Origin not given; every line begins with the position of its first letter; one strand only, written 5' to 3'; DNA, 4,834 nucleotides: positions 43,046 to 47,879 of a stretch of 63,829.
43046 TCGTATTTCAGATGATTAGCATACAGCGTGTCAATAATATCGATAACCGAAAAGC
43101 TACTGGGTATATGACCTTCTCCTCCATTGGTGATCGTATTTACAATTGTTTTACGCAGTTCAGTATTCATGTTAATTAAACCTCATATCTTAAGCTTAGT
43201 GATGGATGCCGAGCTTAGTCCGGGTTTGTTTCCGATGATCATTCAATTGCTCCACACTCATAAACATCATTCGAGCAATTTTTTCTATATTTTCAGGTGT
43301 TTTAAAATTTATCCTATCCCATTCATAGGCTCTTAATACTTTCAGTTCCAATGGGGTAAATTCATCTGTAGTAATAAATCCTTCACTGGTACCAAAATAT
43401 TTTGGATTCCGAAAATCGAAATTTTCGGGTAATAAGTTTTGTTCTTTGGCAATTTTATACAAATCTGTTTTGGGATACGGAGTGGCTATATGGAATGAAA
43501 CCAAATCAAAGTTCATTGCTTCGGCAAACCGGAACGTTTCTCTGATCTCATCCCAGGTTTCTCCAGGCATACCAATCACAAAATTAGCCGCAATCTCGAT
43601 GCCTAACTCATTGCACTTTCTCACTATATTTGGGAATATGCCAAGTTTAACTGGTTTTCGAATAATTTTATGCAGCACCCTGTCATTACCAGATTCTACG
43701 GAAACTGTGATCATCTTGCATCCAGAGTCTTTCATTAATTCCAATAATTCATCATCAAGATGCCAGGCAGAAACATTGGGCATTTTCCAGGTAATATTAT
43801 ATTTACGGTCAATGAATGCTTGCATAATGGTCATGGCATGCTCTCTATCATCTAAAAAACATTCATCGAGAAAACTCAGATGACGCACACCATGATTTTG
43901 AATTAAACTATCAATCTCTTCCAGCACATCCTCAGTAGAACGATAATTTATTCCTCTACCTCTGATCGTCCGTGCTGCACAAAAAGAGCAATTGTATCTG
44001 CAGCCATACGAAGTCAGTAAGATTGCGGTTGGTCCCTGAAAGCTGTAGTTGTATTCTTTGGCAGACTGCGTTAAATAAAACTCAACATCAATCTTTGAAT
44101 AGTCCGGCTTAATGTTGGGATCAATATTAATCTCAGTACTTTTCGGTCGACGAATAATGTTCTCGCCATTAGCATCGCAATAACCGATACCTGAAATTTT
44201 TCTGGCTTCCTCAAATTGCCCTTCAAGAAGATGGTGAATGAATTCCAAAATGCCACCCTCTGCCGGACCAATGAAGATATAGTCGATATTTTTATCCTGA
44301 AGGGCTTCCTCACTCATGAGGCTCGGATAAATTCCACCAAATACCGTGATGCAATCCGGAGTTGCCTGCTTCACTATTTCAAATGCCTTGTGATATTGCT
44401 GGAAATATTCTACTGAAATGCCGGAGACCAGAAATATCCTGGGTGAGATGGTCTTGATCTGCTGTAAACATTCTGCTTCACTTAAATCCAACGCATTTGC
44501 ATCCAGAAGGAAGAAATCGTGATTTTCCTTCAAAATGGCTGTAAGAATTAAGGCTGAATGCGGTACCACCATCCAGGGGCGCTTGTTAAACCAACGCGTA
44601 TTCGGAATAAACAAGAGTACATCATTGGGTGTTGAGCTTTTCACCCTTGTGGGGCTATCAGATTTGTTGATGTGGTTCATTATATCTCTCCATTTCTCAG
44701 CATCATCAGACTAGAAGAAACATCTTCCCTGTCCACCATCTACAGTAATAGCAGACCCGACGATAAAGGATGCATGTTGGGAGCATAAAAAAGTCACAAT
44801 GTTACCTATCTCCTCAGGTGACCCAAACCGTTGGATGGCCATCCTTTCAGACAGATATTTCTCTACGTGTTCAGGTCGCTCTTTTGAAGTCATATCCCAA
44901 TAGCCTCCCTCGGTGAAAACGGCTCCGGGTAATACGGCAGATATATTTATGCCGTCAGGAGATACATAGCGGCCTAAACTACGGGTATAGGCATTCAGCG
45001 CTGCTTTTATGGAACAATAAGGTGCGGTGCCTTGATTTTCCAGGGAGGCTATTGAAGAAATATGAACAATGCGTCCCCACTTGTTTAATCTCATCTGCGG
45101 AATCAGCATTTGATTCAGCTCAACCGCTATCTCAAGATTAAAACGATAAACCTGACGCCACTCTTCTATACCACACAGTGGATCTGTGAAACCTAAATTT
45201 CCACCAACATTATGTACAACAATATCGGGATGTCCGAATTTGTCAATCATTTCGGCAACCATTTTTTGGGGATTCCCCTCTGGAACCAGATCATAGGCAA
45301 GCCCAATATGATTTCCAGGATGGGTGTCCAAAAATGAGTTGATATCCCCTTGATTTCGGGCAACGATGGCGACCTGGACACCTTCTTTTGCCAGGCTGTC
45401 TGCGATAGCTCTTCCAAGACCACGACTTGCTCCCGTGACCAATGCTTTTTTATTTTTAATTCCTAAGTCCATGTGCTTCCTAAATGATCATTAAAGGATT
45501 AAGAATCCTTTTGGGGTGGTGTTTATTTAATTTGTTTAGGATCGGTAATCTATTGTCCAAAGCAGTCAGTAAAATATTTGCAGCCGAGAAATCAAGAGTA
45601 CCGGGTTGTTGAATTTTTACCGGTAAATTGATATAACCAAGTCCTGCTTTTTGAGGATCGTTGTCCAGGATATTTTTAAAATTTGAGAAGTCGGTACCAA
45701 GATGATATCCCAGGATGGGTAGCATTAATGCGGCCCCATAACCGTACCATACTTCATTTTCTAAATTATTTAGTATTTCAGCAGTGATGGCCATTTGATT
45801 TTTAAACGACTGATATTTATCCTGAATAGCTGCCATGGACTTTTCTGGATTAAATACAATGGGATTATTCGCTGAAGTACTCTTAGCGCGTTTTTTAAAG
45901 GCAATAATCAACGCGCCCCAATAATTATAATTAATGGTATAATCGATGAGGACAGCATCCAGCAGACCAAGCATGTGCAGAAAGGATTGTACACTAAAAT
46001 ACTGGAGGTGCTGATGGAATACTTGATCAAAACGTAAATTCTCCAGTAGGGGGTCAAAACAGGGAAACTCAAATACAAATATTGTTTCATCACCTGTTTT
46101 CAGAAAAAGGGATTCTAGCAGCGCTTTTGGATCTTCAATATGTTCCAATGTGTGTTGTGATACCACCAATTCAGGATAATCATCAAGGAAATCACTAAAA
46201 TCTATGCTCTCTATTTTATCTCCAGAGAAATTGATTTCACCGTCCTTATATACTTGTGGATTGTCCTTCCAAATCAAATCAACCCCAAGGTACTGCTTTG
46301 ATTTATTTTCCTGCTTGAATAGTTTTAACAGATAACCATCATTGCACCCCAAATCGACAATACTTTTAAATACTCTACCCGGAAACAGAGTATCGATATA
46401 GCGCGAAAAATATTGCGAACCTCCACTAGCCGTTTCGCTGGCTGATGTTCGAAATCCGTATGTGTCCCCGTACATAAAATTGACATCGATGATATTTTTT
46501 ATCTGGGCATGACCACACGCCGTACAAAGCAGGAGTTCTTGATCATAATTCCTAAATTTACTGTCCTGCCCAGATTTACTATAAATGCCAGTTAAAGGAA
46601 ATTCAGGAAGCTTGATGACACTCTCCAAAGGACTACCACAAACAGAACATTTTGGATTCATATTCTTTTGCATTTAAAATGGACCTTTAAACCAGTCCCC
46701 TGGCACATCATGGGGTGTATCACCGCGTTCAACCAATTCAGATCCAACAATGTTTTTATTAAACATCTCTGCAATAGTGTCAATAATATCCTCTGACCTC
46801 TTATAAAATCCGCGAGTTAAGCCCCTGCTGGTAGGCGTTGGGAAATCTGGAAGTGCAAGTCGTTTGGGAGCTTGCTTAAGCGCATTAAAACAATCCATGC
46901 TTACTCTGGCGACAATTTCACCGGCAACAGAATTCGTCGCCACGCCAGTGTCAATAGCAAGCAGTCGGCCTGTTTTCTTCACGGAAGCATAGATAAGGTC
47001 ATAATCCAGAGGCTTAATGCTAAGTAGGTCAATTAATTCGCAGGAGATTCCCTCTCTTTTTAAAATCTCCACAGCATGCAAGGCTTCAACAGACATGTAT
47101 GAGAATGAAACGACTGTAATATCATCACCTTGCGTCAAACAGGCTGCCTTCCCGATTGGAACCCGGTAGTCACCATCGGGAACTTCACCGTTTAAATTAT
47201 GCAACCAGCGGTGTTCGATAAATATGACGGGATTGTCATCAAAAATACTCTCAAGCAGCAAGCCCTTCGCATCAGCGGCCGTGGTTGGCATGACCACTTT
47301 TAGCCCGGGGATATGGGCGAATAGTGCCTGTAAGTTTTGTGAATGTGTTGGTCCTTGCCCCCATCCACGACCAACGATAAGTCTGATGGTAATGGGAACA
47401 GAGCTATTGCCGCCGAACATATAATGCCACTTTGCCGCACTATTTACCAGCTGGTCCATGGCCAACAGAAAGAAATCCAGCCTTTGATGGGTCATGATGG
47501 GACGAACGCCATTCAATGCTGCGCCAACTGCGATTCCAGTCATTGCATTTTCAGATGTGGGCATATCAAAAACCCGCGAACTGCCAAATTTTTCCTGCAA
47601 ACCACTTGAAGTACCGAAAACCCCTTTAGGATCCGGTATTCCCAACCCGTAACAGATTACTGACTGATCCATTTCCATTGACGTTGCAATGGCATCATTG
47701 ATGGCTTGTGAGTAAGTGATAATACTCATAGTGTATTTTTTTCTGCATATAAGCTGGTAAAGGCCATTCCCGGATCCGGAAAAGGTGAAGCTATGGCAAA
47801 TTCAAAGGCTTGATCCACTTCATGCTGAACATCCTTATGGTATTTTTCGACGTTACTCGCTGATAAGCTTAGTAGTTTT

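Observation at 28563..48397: About 20 kb, 15-gene single-strand glycan operon with no export or lipid-priming genes, next to chemotaxis genes and flagellin: candidate undescribed protein (flagellin) glycosylation system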

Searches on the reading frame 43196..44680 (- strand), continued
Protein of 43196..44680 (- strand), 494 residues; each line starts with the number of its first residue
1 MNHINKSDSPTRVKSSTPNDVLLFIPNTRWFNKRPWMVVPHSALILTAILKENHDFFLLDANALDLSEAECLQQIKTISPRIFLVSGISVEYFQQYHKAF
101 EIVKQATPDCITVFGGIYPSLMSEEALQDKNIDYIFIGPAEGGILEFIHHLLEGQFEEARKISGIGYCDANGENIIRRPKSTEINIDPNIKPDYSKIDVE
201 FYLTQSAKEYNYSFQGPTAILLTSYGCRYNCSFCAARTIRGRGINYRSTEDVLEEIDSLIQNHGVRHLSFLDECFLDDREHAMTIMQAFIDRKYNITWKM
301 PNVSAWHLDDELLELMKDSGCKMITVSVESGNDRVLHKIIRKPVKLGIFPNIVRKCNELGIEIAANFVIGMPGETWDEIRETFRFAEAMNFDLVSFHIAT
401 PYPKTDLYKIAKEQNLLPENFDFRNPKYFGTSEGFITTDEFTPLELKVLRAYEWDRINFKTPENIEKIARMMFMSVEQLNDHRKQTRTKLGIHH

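Call 25: find_encoding_contigs(protein=P0021, flank=10000, max_places=2)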
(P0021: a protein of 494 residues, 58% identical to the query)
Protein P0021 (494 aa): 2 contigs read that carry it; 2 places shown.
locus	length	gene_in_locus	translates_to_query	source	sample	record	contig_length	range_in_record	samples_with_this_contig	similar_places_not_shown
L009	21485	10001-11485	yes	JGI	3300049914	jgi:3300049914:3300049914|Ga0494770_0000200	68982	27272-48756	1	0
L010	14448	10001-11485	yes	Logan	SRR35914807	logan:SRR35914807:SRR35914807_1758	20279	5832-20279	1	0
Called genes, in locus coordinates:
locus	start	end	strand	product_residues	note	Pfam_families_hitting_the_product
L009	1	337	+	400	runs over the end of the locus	PF08421:Methyltransf_13, PF13489:Methyltransf_23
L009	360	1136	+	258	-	PF00106:adh_short, PF08659:KR (weak), PF13561:adh_short_C2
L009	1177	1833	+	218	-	PF13489:Methyltransf_23, PF13847:Methyltransf_31, PF08241:Methyltransf_11, PF08242:Methyltransf_12, PF13649:Methyltransf_25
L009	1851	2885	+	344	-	PF08240:ADH_N, PF00107:ADH_zinc_N, PF13602:ADH_zinc_N_2 (weak)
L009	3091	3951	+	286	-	PF04055:Radical_SAM, PF13186:SPASM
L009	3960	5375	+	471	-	PF02310:B12-binding, PF04055:Radical_SAM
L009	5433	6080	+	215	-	PF05711:TylF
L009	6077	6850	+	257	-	PF00456:Transketolase_N, PF13292:DXP_synthase_N (weak), PF00676:E1_dh (weak)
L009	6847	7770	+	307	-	PF02779:Transket_pyr, PF02780:Transketolase_C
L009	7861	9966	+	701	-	PF13524:Glyco_trans_1_2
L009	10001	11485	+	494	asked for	PF02310:B12-binding, PF04055:Radical_SAM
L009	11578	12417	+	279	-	-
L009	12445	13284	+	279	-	PF00106:adh_short, PF08659:KR, PF13561:adh_short_C2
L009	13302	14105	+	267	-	PF00106:adh_short, PF08659:KR (weak), PF13460:NAD_binding_10 (weak), PF13561:adh_short_C2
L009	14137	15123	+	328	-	PF01073:3Beta_HSD, PF01370:Epimerase, PF02719:Polysacc_synt_2, PF04321:RmlD_sub_bind, PF05368:NmrA (weak), PF07993:NAD_binding_4, PF13460:NAD_binding_10, PF16363:GDP_Man_Dehyd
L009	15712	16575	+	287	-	-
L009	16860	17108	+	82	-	-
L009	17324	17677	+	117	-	PF04255:DUF433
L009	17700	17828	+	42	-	-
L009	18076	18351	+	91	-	PF01370:Epimerase, PF16363:GDP_Man_Dehyd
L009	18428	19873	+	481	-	PF00534:Glycos_transf_1 (weak), PF13692:Glyco_trans_1_4 (weak)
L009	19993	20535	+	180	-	PF00702:Hydrolase (weak), PF08645:PNK3P, PF13419:HAD_2, PF13242:Hydrolase_like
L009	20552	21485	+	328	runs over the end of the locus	PF01073:3Beta_HSD, PF01370:Epimerase, PF02719:Polysacc_synt_2, PF04321:RmlD_sub_bind, PF05368:NmrA, PF07993:NAD_binding_4, PF16363:GDP_Man_Dehyd, PF13460:NAD_binding_10, +1 more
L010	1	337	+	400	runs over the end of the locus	PF08421:Methyltransf_13, PF13489:Methyltransf_23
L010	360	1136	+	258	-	PF00106:adh_short, PF08659:KR (weak), PF13561:adh_short_C2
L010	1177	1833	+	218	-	PF13489:Methyltransf_23, PF13847:Methyltransf_31, PF08241:Methyltransf_11, PF08242:Methyltransf_12, PF13649:Methyltransf_25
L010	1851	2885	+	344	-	PF08240:ADH_N, PF00107:ADH_zinc_N, PF13602:ADH_zinc_N_2 (weak)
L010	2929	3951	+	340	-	PF04055:Radical_SAM, PF13186:SPASM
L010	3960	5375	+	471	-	PF02310:B12-binding, PF04055:Radical_SAM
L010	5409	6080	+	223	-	PF05711:TylF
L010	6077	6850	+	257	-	PF00456:Transketolase_N, PF13292:DXP_synthase_N (weak), PF00676:E1_dh (weak)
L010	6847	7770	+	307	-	PF02779:Transket_pyr, PF02780:Transketolase_C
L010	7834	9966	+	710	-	PF07719:TPR_2 (faint), PF13524:Glyco_trans_1_2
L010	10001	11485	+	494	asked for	PF02310:B12-binding, PF04055:Radical_SAM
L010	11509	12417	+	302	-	-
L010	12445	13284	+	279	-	PF00106:adh_short, PF08659:KR, PF13561:adh_short_C2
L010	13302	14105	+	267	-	PF00106:adh_short, PF08659:KR (weak), PF13460:NAD_binding_10 (weak), PF13561:adh_short_C2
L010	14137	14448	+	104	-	?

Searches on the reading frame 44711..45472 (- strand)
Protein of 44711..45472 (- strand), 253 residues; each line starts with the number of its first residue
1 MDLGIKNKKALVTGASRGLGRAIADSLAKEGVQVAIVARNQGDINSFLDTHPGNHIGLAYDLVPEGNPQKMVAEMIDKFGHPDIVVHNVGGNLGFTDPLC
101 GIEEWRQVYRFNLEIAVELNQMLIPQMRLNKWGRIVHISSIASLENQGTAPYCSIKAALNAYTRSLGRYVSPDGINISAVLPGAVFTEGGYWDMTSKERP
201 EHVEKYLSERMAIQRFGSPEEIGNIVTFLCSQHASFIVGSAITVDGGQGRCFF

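Call 4: search_protein_families(library=pfam, proteins=[window:44711-45472:-])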
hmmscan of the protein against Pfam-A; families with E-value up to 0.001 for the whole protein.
window:44711-45472:- (253 aa): 4 families
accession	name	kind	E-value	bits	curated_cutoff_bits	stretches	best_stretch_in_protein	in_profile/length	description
PF13561.12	adh_short_C2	-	7.2e-41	140.7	27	1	14-247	1-234/236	Enoyl-(Acyl carrier protein) reductase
PF00106.31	adh_short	-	8.4e-37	127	26.6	1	8-188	1-185/195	short chain dehydrogenase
PF22564.2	HAAS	-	0.00048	20.9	27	0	204-223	34-53/55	HAAS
PF01370.27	Epimerase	-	0.00063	19.7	20.9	1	10-90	1-73/240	NAD dependent epimerase/dehydratase family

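Call 11: search_protein_families(library=ncbifam, proteins=[window:44711-45472:-], max_evalue=0.00001)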
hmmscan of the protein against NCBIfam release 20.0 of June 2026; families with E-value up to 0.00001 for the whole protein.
window:44711-45472:- (253 aa): 211 families (the best 25 are shown)
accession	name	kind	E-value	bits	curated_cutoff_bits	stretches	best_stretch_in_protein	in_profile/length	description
NF005559.1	PRK07231.1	subfamily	2.5e-49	168.1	215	1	6-248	3-247/249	glucose 1-dehydrogenase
NF005095.0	PRK06523.1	subfamily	7.5e-47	160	231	1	4-248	7-257/261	oxidoreductase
NF009466.0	PRK12826.1-2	subfamily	7.9e-46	156.5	222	1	6-248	2-244/248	3-oxoacyl-ACP reductase FabG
TIGR01830.1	3oxo_ACP_reduc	equivalog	6.3e-44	150.5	297.75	1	10-247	1-237/239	3-oxoacyl-[acyl-carrier-protein] reductase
NF006693.0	PRK09242.1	equivalog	2.2e-43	148.3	328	1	5-248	8-253/258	SDR family oxidoreductase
NF052558.1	MBtsdlDhBudC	equivalog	1.5e-41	142.7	270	1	6-248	2-241/250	meso-2,3-butanediol dehydrogenase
NF004197.0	PRK05653.1-1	equivalog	3.9e-41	141.3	332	1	1-247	1-245/249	3-oxoacyl-ACP reductase FabG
NF005753.0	PRK07577.1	equivalog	2.7e-40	138.4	310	1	6-247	2-231/237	SDR family oxidoreductase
NF004778.0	PRK06124.1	equivalog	8.1e-40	136.8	303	1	5-248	9-252/256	SDR family oxidoreductase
NF004791.0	PRK06138.1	equivalog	4.7e-39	134.2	312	1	5-248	3-249/252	SDR family oxidoreductase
NF005681.0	PRK07478.1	subfamily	7.8e-39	133.6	267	1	5-248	4-249/254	SDR family oxidoreductase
NF047420.2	EF_P_mod_YmfI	equivalog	3.3e-38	131.7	238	1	10-247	2-234/236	elongation factor P 5-aminopentanone reductase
NF009464.0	PRK12824.1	subfamily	1.8e-37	129.3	269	1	7-248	2-242/245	3-oxoacyl-ACP reductase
NF004198.0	PRK05653.1-3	equivalog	2.8e-37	128.5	296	1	6-248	6-246/248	3-oxoacyl-ACP reductase FabG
NF006070.0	PRK08213.1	subfamily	6.3e-37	127.5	279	1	5-248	10-256/259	gluconate 5-dehydrogenase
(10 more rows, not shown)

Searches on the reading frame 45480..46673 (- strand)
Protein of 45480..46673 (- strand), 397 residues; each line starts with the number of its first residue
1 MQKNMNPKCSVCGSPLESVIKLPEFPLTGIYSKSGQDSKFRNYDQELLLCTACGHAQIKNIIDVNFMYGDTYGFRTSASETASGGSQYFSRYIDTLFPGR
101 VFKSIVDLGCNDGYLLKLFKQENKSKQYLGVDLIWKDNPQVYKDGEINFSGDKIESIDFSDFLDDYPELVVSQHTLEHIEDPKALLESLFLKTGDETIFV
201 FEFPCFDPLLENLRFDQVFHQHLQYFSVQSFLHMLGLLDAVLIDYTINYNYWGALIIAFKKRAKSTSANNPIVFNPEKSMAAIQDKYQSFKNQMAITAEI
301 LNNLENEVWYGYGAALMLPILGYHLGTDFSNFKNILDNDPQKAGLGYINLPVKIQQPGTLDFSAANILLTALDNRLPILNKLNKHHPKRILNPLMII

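Call 4: search_protein_families(library=pfam, proteins=[window:45480-46673:-])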
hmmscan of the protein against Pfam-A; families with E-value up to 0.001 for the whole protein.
window:45480-46673:- (397 aa): 5 families
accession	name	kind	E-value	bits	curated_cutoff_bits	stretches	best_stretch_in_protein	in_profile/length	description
PF13489.12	Methyltransf_23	-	1.4e-15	57.8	27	1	89-235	9-154/164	Methyltransferase domain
PF08421.16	Methyltransf_13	-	3.3e-09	37.2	31.3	1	9-68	1-62/62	Putative zinc binding domain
PF08241.18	Methyltransf_11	-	9e-05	23.5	21.2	1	106-188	1-82/95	Methyltransferase domain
PF08242.18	Methyltransf_12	-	0.0001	23.4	30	1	106-189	1-88/98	Methyltransferase domain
PF07021.18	MetW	-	0.00018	21.6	21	1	105-206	17-112/193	Methionine biosynthesis protein MetW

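Call 11: search_protein_families(library=ncbifam, proteins=[window:45480-46673:-], max_evalue=0.00001)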
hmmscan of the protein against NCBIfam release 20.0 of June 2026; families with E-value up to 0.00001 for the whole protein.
window:45480-46673:- (397 aa): 1 family
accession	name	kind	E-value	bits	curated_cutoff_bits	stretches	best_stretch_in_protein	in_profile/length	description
TIGR02072.1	BioC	equivalog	6.3e-07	29.4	184.95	1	103-292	36-227/244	malonyl-ACP O-methyltransferase BioC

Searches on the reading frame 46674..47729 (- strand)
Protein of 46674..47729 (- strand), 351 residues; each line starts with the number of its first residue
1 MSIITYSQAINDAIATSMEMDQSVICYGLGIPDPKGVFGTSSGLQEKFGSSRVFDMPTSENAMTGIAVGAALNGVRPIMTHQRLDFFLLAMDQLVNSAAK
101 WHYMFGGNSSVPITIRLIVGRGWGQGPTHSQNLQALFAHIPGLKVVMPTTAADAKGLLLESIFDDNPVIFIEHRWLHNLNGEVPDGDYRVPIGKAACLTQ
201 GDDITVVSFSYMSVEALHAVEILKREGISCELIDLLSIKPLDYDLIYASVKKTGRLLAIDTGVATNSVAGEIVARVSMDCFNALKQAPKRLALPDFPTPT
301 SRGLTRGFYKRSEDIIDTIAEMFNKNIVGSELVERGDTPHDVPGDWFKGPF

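Call 4: search_protein_families(library=pfam, proteins=[window:46674-47729:-])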
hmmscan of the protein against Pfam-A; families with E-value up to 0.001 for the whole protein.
window:46674-47729:- (351 aa): 2 families
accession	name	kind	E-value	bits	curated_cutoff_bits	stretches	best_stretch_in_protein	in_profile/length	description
PF02779.29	Transket_pyr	-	6.6e-34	117.5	27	1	4-174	3-169/174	Transketolase, pyrimidine binding domain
PF02780.25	Transketolase_C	-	5.1e-28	97.9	25.9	1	193-303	1-111/124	Transketolase, C-terminal domain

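Call 11: search_protein_families(library=ncbifam, proteins=[window:46674-47729:-], max_evalue=0.00001)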
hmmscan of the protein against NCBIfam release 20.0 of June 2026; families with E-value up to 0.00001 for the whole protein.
window:46674-47729:- (351 aa): 7 families
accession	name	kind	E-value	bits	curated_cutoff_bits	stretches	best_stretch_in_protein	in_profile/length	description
NF006667.0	PRK09212.1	subfamily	3.4e-90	302.3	321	1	1-325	1-325/327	pyruvate dehydrogenase complex E1 component subunit beta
NF008854.0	PRK11892.1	equivalog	8.1e-84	281.9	454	1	3-322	141-461/464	pyruvate dehydrogenase complex E1 component subunit beta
TIGR00204.1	dxs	equivalog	1.2e-18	67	465.95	1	3-296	309-586/616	1-deoxy-D-xylulose-5-phosphate synthase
NF004559.0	PRK05899.2-5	equivalog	9.6e-16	57.1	488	1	45-278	355-580/627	transketolase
NF008968.0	PRK12315.1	subfamily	8.1e-13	47.5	510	1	5-266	280-527/582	1-deoxy-D-xylulose-5-phosphate synthase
NF003933.0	PRK05444.2-2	equivalog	1e-08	34.2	395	1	43-274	328-555/606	1-deoxy-D-xylulose-5-phosphate synthase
NF004556.0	PRK05899.2-2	equivalog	3.6e-08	32.1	575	1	185-273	503-590/639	transketolase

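Call 15: find_encoding_contigs(protein=window:46674-47729:-, flank=10000, max_places=10)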
Protein window:46674-47729:- (351 aa): 3 contigs read that carry it; 2 places shown.
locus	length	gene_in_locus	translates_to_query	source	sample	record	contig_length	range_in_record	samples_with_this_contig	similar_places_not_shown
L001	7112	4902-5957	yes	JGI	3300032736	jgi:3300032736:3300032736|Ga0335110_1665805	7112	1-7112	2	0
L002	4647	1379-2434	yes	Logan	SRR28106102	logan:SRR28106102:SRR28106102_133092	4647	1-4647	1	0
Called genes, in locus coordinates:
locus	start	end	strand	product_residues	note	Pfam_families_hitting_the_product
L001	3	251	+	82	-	?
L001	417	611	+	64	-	PF12728:HTH_17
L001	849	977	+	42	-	-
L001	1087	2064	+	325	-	-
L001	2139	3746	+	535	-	PF12729:4HB_MCP_1 (weak), PF00672:HAMP, PF00015:MCPsignal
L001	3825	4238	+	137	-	PF01584:CheW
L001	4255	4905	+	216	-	PF00676:E1_dh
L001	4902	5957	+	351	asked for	PF02779:Transket_pyr, PF02780:Transketolase_C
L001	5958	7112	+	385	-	?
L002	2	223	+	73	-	?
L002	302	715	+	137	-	PF01584:CheW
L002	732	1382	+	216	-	PF00676:E1_dh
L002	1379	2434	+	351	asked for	PF02779:Transket_pyr, PF02780:Transketolase_C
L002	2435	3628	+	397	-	PF08421:Methyltransf_13, PF13489:Methyltransf_23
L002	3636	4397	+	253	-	PF00106:adh_short, PF13561:adh_short_C2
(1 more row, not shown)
